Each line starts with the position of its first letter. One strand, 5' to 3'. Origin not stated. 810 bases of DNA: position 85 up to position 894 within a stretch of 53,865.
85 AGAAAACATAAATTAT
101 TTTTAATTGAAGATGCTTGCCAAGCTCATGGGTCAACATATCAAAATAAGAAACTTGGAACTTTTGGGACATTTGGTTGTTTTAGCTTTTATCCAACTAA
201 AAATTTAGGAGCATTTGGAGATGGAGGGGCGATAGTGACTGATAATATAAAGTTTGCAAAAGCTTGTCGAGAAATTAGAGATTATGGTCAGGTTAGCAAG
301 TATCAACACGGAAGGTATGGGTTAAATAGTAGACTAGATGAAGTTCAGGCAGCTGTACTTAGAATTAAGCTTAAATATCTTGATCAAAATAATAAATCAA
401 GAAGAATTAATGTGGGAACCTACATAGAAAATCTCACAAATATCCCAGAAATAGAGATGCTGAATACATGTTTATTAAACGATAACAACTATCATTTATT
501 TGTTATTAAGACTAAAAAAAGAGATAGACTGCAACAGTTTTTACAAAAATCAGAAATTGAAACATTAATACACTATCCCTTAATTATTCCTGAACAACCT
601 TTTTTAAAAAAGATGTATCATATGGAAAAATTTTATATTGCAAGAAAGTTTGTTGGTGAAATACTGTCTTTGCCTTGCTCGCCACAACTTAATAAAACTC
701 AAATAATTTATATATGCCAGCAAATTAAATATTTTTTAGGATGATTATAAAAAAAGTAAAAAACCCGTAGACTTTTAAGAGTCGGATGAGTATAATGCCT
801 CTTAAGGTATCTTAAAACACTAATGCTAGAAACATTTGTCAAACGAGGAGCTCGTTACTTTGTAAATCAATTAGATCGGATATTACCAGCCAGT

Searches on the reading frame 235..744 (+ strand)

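Call 5: search_protein_families(library=pfam, proteins=[window:235-744:+], max_evalue=0.001)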
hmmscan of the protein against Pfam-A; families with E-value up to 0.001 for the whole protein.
window:235-744:+ (169 aa): 1 family
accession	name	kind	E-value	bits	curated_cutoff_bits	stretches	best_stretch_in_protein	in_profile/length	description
PF01041.23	DegT_DnrJ_EryC1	-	4.4e-29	102.3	19.8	1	2-164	186-359/360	DegT/DnrJ/EryC1/StrS aminotransferase family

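Call 82: search_protein_families(library=ncbifam, proteins=[window:235-744:+], max_evalue=0.00001)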
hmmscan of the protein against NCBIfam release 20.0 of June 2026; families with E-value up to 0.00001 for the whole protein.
window:235-744:+ (169 aa): 7 families
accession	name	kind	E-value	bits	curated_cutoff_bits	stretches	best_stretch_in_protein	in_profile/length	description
TIGR03588.1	PseC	equivalog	3.2e-17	62.5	423.5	1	22-166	231-378/380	UDP-4-amino-4,6-dideoxy-N-acetyl-beta-L-altrosamine transaminase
NF008687.0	PRK11706.1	equivalog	3.1e-13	49.2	375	1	18-167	218-373/375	dTDP-4-amino-4,6-dideoxygalactose transaminase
TIGR04181.1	NHT_00031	hypoth_equivalog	8.8e-12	44.6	420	1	14-149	220-359/359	LegC family aminotransferase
TIGR04427.1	PLP_DesI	equivalog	1.5e-10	40.7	650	1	2-165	212-380/390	dTDP-4-dehydro-6-deoxyglucose aminotransferase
NF008658.2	PRK11658.1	equivalog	6.3e-08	31.7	631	1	29-165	233-374/379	UDP-4-amino-4-deoxy-L-arabinose aminotransferase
TIGR02379.1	ECA_wecE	subfamily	2.1e-07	30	434.85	1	18-163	219-370/376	dTDP-4-amino-4,6-dideoxy-D-glucose transaminase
NF011936.0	PRK15407.1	equivalog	3.1e-07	29.5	423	1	21-168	281-436/440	lipopolysaccharide biosynthesis protein RfbH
